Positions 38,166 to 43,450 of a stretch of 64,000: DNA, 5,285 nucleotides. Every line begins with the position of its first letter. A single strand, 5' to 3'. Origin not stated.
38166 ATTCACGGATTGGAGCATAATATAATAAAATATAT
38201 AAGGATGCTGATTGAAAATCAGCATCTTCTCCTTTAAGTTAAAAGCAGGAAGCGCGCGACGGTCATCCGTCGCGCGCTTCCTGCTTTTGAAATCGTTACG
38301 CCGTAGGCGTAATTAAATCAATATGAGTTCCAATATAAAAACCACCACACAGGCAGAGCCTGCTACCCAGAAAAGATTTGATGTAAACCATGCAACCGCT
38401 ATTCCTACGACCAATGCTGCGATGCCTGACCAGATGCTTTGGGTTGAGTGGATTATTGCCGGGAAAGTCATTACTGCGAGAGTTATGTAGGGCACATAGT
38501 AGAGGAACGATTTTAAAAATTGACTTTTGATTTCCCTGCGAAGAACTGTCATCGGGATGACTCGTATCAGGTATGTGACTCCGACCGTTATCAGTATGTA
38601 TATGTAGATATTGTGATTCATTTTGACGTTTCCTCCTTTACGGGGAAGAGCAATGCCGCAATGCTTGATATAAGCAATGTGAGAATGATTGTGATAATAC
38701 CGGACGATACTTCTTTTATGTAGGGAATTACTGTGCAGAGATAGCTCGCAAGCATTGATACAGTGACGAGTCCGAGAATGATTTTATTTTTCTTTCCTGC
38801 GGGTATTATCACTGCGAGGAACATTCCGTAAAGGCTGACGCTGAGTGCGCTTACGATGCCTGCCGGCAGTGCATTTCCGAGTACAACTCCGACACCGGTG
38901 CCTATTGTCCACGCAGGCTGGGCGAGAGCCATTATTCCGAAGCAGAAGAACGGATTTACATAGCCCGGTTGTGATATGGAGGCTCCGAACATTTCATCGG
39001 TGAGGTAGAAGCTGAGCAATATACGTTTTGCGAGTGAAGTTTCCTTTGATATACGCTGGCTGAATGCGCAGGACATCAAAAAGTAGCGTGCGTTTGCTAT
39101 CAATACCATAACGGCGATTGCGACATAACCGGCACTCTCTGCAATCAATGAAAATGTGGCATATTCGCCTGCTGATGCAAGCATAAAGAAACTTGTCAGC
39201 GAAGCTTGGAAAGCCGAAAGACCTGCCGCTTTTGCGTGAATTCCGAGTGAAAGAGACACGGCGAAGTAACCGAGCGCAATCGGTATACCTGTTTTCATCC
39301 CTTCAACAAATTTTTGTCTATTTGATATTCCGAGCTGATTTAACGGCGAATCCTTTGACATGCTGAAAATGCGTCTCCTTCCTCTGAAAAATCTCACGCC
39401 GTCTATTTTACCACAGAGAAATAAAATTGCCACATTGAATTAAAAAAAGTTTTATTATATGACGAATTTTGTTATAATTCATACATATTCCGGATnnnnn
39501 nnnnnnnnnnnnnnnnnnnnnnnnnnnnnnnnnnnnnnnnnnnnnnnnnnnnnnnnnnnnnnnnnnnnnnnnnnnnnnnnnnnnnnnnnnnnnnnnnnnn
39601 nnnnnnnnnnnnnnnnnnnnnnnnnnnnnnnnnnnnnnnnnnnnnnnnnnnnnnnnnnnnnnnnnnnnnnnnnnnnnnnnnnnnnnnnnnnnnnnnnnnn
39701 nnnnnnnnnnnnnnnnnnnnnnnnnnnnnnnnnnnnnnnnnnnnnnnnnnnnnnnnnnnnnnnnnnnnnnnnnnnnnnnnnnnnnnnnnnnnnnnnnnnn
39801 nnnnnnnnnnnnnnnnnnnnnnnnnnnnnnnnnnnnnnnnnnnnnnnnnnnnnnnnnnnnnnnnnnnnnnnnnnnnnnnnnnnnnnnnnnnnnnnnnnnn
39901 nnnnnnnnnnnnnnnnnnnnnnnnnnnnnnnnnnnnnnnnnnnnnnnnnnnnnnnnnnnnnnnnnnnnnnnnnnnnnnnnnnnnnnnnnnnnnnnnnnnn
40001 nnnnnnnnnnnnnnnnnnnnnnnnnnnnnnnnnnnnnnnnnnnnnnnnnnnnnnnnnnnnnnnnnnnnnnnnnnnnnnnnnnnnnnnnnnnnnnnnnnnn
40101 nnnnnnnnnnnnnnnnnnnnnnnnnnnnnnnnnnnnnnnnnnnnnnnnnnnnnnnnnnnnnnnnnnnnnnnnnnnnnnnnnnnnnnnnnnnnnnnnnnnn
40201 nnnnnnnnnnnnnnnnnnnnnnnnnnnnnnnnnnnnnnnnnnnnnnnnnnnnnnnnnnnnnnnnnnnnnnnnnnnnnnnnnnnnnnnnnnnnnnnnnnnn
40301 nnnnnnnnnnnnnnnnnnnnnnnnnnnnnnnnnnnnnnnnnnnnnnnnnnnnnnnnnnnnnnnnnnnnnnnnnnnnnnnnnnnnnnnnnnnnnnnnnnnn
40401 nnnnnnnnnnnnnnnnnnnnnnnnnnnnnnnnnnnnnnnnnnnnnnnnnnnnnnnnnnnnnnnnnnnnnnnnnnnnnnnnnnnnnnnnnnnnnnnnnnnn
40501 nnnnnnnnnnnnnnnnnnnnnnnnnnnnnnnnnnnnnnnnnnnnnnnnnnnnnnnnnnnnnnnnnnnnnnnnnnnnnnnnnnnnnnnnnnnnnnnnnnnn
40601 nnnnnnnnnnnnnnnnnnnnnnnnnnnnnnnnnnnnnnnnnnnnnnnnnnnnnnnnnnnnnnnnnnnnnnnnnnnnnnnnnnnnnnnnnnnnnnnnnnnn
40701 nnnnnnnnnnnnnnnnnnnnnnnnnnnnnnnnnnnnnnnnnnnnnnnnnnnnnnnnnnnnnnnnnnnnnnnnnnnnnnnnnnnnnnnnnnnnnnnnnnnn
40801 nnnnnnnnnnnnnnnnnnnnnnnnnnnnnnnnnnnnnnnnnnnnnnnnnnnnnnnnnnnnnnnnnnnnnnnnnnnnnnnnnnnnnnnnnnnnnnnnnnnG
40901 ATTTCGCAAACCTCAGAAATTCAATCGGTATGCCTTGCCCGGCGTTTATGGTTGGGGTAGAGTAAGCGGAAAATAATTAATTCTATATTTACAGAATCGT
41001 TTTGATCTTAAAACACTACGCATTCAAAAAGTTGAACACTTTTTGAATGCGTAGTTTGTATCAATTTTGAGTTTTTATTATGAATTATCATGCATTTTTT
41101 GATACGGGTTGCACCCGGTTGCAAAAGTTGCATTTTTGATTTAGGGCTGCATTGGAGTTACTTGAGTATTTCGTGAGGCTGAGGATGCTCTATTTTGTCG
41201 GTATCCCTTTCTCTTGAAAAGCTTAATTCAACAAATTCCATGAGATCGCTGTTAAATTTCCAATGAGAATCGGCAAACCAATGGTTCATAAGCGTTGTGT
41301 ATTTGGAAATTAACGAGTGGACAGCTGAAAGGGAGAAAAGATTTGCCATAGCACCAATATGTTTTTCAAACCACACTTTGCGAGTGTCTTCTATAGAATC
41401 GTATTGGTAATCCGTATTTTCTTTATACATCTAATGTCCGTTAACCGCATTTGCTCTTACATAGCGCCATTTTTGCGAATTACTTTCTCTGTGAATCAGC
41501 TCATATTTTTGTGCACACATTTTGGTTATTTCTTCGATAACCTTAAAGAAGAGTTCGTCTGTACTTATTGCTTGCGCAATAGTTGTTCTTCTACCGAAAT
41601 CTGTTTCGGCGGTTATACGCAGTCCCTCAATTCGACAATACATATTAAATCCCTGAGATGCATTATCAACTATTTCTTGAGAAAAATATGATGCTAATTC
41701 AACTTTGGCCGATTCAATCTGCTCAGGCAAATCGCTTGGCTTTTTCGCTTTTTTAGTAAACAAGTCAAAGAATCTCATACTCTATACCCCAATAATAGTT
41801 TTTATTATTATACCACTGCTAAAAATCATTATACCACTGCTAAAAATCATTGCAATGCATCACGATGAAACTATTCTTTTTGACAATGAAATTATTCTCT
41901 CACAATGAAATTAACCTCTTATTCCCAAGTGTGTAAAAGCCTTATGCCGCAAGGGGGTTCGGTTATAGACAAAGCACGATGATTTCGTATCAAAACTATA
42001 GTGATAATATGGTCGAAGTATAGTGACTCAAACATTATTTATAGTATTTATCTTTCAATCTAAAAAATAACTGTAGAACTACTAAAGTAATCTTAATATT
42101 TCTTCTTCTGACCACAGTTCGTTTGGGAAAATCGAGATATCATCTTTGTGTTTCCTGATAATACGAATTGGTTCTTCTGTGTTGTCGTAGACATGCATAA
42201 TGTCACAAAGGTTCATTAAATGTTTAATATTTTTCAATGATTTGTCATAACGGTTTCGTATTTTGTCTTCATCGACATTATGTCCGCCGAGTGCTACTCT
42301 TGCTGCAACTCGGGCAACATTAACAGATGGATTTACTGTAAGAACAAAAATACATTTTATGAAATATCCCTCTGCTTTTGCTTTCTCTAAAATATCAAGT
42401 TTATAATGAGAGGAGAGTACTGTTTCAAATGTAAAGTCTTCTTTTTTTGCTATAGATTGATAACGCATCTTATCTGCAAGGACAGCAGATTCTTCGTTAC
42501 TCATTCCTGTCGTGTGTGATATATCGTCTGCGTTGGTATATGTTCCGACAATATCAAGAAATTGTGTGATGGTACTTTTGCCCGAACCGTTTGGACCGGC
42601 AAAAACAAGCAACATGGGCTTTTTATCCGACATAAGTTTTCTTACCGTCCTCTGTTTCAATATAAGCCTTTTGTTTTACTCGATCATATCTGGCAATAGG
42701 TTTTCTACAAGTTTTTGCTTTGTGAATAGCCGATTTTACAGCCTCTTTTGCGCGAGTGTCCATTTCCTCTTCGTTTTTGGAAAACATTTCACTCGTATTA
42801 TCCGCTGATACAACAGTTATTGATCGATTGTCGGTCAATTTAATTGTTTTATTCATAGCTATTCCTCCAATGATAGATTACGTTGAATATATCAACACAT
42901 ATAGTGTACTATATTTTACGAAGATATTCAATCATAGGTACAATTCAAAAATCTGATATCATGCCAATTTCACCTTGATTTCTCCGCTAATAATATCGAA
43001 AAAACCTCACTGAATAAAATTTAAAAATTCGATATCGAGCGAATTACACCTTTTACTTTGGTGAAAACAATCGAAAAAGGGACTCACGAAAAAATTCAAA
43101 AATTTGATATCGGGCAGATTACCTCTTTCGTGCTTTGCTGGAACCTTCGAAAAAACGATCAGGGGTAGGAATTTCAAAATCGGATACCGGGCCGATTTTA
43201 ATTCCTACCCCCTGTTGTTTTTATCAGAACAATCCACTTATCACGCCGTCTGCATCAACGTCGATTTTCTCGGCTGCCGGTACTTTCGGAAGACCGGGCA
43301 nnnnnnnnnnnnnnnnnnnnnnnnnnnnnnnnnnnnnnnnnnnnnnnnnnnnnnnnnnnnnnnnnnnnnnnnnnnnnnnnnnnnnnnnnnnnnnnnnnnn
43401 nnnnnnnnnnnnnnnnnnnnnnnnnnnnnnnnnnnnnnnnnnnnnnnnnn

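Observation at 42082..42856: Overlapping two-gene module: 77-aa protein translationally coupled to a zeta-toxin-like P-loop kinase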

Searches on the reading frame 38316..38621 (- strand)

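Call 62: search_protein_families(library=pfam, proteins=[window:38316-38621:-], max_evalue=0.01)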
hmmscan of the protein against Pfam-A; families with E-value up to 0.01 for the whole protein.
window:38316-38621:- (102 aa): 1 family
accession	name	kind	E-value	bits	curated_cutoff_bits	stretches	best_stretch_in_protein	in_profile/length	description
PF05437.17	AzlD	-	6e-14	52.4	23.7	1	6-97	2-98/99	Branched-chain amino acid transport protein (AzlD)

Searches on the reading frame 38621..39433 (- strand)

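Call 62: search_protein_families(library=pfam, proteins=[window:38621-39433:-], max_evalue=0.01)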
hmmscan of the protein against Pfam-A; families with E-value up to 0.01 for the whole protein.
window:38621-39433:- (271 aa): 1 family
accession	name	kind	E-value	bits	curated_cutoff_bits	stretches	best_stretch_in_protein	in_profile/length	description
PF03591.19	AzlC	-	4e-34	118.4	32.1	1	51-189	1-137/137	AzlC protein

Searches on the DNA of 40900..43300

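Call 75: search_rna_families(source=window, start=40900, end=43300, threshold=evalue, max_evalue=1)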
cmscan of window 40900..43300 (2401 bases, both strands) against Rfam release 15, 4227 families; matches with E-value up to 1: 5.
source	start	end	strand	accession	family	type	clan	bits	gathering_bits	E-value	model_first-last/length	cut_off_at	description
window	41008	41060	+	RF04197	mir-9457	Gene; miRNA;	-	28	90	0.009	1-68/68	no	mir-9457 microRNA precursor family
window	41013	41060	-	RF04197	mir-9457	Gene; miRNA;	-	26.5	90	0.023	1-68/68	no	mir-9457 microRNA precursor family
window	42182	42277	-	RF01426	snoR126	Gene; snRNA; snoRNA; CD-box;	-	25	39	0.13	1-101/101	no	small nucleolar RNA snoR126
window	43152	43221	-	RF03610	mir-H7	Gene; miRNA;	CL00141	24.9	94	0.24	1-69/69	no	mir-H7 microRNA precursor family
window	41008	41070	+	RF03498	mir-3145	Gene; miRNA;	-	23.3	98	0.18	1-84/84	no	mir-3145 microRNA precursor family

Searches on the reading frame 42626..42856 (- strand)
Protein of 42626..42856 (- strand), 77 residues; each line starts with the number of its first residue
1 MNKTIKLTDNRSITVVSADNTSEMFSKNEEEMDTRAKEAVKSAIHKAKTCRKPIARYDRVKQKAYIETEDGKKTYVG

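Call 4: search_protein_families(library=pfam, proteins=[window:42626-42856:-], max_evalue=1)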
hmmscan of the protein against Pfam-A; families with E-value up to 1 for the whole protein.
window:42626-42856:- (77 aa): 0 families

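Call 5: search_protein_families(library=ncbifam, proteins=[window:42626-42856:-], max_evalue=1)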
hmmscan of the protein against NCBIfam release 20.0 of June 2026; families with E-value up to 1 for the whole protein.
window:42626-42856:- (77 aa): 0 families

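Call 6: search_protein_families(library=padloc, proteins=[window:42626-42856:-], max_evalue=1)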
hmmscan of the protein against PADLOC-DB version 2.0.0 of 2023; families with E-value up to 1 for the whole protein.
window:42626-42856:- (77 aa): 0 families

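Call 8: search_solved_structures(query=window:42626-42856:-, max_evalue=10)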
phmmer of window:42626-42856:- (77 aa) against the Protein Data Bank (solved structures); distinct sequences matched with E-value up to 10: 0.

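Call 9: search_protein_families(library=phrogs, proteins=[window:42626-42856:-], max_evalue=1)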
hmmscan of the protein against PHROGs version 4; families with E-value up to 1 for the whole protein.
window:42626-42856:- (77 aa): 1 family
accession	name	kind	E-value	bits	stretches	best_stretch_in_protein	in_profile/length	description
phrog_278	-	transcription regulation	0.037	15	1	6-50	22-66/67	transcriptional regulator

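Call 10: find_homologous_proteins(query=window:42626-42856:-)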
Query window:42626-42856:- (77 aa): 44 proteins with E <= 0.001 among 44 candidates.
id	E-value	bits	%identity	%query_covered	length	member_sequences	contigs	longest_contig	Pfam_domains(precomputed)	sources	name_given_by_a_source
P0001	1.4e-41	156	100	100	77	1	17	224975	-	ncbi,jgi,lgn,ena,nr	ncbi:MAG: hypothetical protein E7384_03505 [Ruminococcaceae bacterium]|nr:hypothetical protein [Osci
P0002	1.8e-33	131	86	100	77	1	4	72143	-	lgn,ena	-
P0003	1.1e-29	119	78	100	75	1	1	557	-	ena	-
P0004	2.6e-29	118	75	100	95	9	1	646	-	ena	-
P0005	3.2e-29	117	77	100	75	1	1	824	-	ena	-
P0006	1.1e-28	116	74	100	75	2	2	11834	-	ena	-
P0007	1.4e-28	115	75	100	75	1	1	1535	-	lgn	-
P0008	2.4e-28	115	70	100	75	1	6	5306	-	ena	-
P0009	2.7e-28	114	74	100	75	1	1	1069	-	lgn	-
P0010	9.1e-28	113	69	100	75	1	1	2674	-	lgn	-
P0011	1.1e-27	113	71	100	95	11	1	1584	-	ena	-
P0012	7.2e-27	110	68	100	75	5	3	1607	-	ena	-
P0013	1.2e-26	109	71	100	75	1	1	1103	-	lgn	-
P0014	1.3e-26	109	74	99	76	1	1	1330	-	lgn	-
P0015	1.6e-26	109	71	100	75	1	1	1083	-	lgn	-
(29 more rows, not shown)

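Call 31: predict_structure(alignment_id=A1)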
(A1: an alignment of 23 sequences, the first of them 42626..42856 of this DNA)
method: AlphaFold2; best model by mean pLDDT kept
length: 77 residues; sequences in the alignment: 23
mean_pLDDT: 79.8   pTM: 0.34
mean pLDDT of the five models: 79.8, 79.1, 78.8, 75.9, 74.2
residues with pLDDT >= 90: 14; 70-90: 50; 50-70: 13; < 50: 0
segments of 3 or more residues with pLDDT < 50: none
pLDDT, mean of each block of 10 residues (from residue 1): 79 72 62 86 80 87 89 85
secondary structure, 60 per line:
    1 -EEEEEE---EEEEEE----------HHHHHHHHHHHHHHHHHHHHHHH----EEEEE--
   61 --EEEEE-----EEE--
elements in order: E2-7 E11-16 H27-49 E54-58 E63-67 E73-75

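Call 33: search_protein_representatives(alignment_id=A1)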
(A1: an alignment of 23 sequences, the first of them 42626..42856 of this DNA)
Query: 23 sequences, 77 profile positions. Proteins with E-value up to 0.001 (for the whole library): 272; up to 1e-10: 108; up to 1e-30: 0. The best 150 are listed.
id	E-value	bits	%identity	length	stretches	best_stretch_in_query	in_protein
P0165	5.8e-28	113.0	-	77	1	1-76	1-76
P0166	2.2e-27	111.2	-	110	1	2-71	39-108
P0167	1.2e-25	105.6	-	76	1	1-76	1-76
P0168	2.8e-24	101.2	-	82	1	21-76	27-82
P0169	5.6e-24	100.3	-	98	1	1-75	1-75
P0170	7.2e-23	96.7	-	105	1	2-76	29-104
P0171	6.0e-21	90.6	-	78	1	10-76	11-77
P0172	1.6e-20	89.2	-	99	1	4-76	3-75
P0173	5.1e-20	87.6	-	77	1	4-76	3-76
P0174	5.7e-20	87.4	-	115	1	5-76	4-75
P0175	1.2e-19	86.4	-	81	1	4-76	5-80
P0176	1.7e-19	85.9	-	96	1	1-76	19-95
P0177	1.9e-19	85.7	-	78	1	8-76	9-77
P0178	2.3e-19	85.4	-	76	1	4-76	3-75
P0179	2.7e-19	85.2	-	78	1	1-76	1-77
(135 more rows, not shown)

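Call 35: fold_search(model_id=the predicted structure, library=pdb)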
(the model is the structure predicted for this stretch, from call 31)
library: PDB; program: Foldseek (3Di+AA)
matches with E <= 10: 222; with E <= 0.001: 0
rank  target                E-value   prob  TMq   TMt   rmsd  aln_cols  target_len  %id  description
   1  9baz_C                1.0e+00  0.21  0.19  0.23   5.4        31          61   22  CryoEM structure of DIM2-HP1 complex (released 2024-07-24)
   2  3k8r_B                1.4e+00  0.57  0.25  0.24   3.5        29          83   28  Crystal structure of protein of unknown function (YP_427503.1) from Rhodospirillum rubrum ATCC 11170 at 2.75 A resolut (released 2009-10-27)
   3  8jiw_BE               1.6e+00  0.63  0.28  0.09   2.7        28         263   21  Atomic structure of wheat ribosome reveals unique features of the plant ribosomes (released 2024-03-27)
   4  3k8r_A                1.7e+00  0.57  0.25  0.23   2.0        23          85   30  Crystal structure of protein of unknown function (YP_427503.1) from Rhodospirillum rubrum ATCC 11170 at 2.75 A resolut (released 2009-10-27)
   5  9baq_B                1.7e+00  0.14  0.18  0.21   4.9        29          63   24  CryoEM structure of DIM2-HP1-H3K9me3-DNA complex (released 2024-07-24)
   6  6jdk_B                1.9e+00  0.54  0.25  0.04   2.2        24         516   25  Crystal structure of Baeyer-Villiger monooxygenase from Parvibaculum lavamentivorans (released 2019-04-10)
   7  5nz7_B                2.5e+00  0.21  0.25  0.03   7.7        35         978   26  Clostridium thermocellum cellodextrin phosphorylase ligand free form (released 2017-08-09)
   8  3luu                  2.6e+00  0.38  0.24  0.21   2.5        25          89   16  Crystal structure of Protein with unknown function which belongs to Pfam DUF971 family (AFE_2189) from Acidithiobacillus (released 2010-03-09)
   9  6y48_D                2.6e+00  0.35  0.22  0.04   2.3        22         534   27  Baeyer-Villiger monooxygenase BVMOAFL210 from Aspergillus flavus in complex with NADP (released 2020-04-08)
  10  2y1s_MODEL_1_A        2.6e+00  0.08  0.17  0.13   8.1        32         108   19  Microvirin lectin (released 2011-04-06)
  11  8r6f_E                2.8e+00  0.47  0.28  0.09   2.7        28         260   21  CryoEM structure of wheat 40S ribosomal subunit, body domain (released 2023-12-27)
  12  6y48_A                2.8e+00  0.35  0.23  0.04   2.1        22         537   27  Baeyer-Villiger monooxygenase BVMOAFL210 from Aspergillus flavus in complex with NADP (released 2020-04-08)
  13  9pf1_F                2.8e+00  0.23  0.33  0.08  10.5        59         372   19  Nub1/Fat10-processing human 26S proteasome with Rpt4 at top of spiral staircase (AAA+ motor locally refined) (released 2025-11-19)
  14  2ww5                  3.0e+00  0.47  0.26  0.05   1.2        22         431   14  3D-structure of the modular autolysin LytC from Streptococcus pneumoniae at 1.6 A resolution (released 2010-04-21)
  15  2k57_MODEL_1_A        3.0e+00  0.35  0.23  0.31   2.5        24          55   25  Solution NMR Structure of Putative Lipoprotein from Pseudomonas syringae Gene Locus PSPTO2350. Northeast Struc (released 2008-09-30)
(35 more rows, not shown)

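Call 36: search_protein_families(library=pfam, alignment_id=A2, max_evalue=0.1)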
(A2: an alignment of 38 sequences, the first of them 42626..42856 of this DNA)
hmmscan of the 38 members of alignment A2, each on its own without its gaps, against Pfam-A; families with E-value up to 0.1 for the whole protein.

A. member 1, window:42626-42856:- (77 aa): 0 families

B. families by the number of members that match (of 38 scanned): 19 families
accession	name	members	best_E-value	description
PF10136.14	SpecificRecomb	1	0.0019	Site-specific recombinase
PF16368.10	CEBP1_N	1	0.0042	Cytoplasmic polyadenylation element-binding protein 1 N-terminus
PF00338.27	Ribosomal_S10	1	0.015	Ribosomal protein S10p/S20e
PF18798.6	LPD3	1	0.017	Large polyvalent protein-associated domain 3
PF09851.14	SHOCT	1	0.017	Short C-terminal domain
PF18007.7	Rv3651-like_N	1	0.025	Rv3651-like, N-terminal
PF13362.12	Toprim_3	1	0.026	Toprim domain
PF18980.5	DUF5716_C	1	0.029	Family of unknown function (DUF5716) C-terminal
PF21451.2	NCAP_ISAV_N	1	0.045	Salmon anemia virus nucleoprotein N-terminal domain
PF09072.15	TMA7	1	0.048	Translation machinery associated TMA7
PF10056.14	DUF2293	1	0.057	Uncharacterized conserved protein (DUF2293)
PF02604.26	PhdYeFM_antitox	1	0.065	Antitoxin Phd_YefM, type II toxin-antitoxin system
PF13103.11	TonB_2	1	0.066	TonB C terminal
PF08664.15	YcbB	1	0.069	YcbB domain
PF20612.3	SHOCT_2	1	0.072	SHOCT domain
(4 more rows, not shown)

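Call 37: search_solved_structures(query=A2, max_evalue=10)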
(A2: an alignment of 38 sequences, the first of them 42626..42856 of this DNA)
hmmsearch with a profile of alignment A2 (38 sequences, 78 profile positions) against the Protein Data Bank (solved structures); distinct sequences matched with E-value up to 10: 1.
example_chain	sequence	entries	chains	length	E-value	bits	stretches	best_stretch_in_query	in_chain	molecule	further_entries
3opc_A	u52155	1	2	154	1.2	12.6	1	28-55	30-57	Uncharacterized protein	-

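Call 39: find_related_loci(query=A1, collection=genome_contigs, flank=3000)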
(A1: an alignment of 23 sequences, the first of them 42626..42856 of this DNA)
Query A1 (77 aa) in genome_contigs; peptide patterns used: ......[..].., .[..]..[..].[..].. (x = any residue, [..] = any of these).
227 stretches matched a pattern; 102 encode a relative of the query (tblastn E <= 1e-3); the best 80 are kept; 80 distinct loci.
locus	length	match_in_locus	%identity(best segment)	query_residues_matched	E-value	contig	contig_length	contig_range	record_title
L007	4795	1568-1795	67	1-76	3e-31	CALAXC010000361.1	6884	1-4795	MAG TPA_asm: uncultured Clostridia bacterium isolate SRR6425821_bin.111_CONCOCT_v1.1_MAG genome assembly, contig: ERZ176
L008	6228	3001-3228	70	1-76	5e-31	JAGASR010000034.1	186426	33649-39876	MAG: Clostridia bacterium isolate RGIG8738 Water_deer_Colon-4__c318846, whole genome shotgun sequence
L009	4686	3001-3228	66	1-76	6e-31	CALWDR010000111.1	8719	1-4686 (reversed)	MAG: uncultured Lachnospiraceae bacterium isolate E08__bin320 genome assembly, contig: E08__k127_8032741, whole genome s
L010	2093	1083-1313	65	1-77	1e-30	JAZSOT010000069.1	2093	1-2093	MAG: Clostridia bacterium isolate T1900044548_TS20190014.MAGScoT_cleanbin_000035 SGB_166_k141_1212441, whole genome shot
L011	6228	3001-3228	63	1-76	2e-30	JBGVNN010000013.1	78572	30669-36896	MAG: Candidatus Egerieisoma sp. isolate fecal_MAG_233 fecal_MAG_233_contig_0013, whole genome shotgun sequence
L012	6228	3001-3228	66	1-76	8e-30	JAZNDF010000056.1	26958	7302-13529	MAG: Faecousia sp. isolate T1900044728_TS20190194.MAGScoT_cleanbin_000021 SGB_1981_k141_1076962, whole genome shotgun se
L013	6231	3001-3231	64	1-77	8e-30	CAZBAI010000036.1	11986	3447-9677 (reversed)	MAG TPA_asm: uncultured Oscillospiraceae bacterium isolate SRP225648_co1_590 genome assembly, contig: NODE_13574_length_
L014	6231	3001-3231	62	1-77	1e-29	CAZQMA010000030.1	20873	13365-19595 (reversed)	MAG TPA_asm: uncultured Ruminococcus sp. isolate SRP225648_co1_15 genome assembly, contig: NODE_6068_length_20873_cov_11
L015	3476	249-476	64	1-76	1e-29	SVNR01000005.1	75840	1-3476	MAG: Ruminococcus sp. isolate SIG544 NODE_8278_length_75840_cov_2.784106, whole genome shotgun sequence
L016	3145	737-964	59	1-76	6e-28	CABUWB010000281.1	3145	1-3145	MAG TPA_asm: uncultured Clostridiales bacterium isolate MGYG-HGUT-04429 genome assembly, contig: GUT_GENOME274355_281, w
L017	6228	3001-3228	57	1-76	6e-27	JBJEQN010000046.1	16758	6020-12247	MAG: Oscillospiraceae bacterium isolate SARD13_bin.033 NODE_1950_length_16758_cov_10.300365, whole genome shotgun sequen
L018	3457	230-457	58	1-76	6e-27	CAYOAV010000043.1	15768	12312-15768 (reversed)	MAG TPA_asm: uncultured Ruminococcus sp. isolate SRP225648_co1_575 genome assembly, contig: NODE_9271_length_15768_cov_3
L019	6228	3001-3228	61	1-76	1e-26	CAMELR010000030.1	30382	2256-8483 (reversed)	MAG: uncultured Clostridia bacterium isolate SRR11489750_bin.39_metaWRAP_v1.3_MAG genome assembly, contig: ERZ11466814.9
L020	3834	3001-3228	58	1-76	1e-26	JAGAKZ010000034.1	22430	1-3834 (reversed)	MAG: Oscillospiraceae bacterium isolate RGIG8538 Water_deer_Cecum-2__c221, whole genome shotgun sequence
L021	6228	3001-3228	57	1-76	2e-26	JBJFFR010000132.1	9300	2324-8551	MAG: Oscillospiraceae bacterium isolate SARD02_bin.016 NODE_5050_length_9300_cov_9.882207, whole genome shotgun sequence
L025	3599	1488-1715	54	1-76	4e-25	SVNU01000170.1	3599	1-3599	MAG: Ruminococcus sp. isolate SIG547 NODE_347274_length_3599_cov_2.110023, whole genome shotgun sequence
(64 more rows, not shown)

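Call 94: search_protein_families(library=pfam, proteins=[L025:1749-2072:+], max_evalue=0.001)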
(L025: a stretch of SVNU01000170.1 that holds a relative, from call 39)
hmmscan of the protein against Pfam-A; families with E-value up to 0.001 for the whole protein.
L025:1749-2072:+ (108 aa): 2 families
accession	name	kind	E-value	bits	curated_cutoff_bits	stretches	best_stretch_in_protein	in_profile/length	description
PF01909.29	NTP_transf_2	-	1.3e-13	51.5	21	1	20-89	12-80/93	Nucleotidyltransferase domain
PF18765.7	Polbeta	-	2.5e-13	50.5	26.9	1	13-107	3-92/93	Polymerase beta, Nucleotidyltransferase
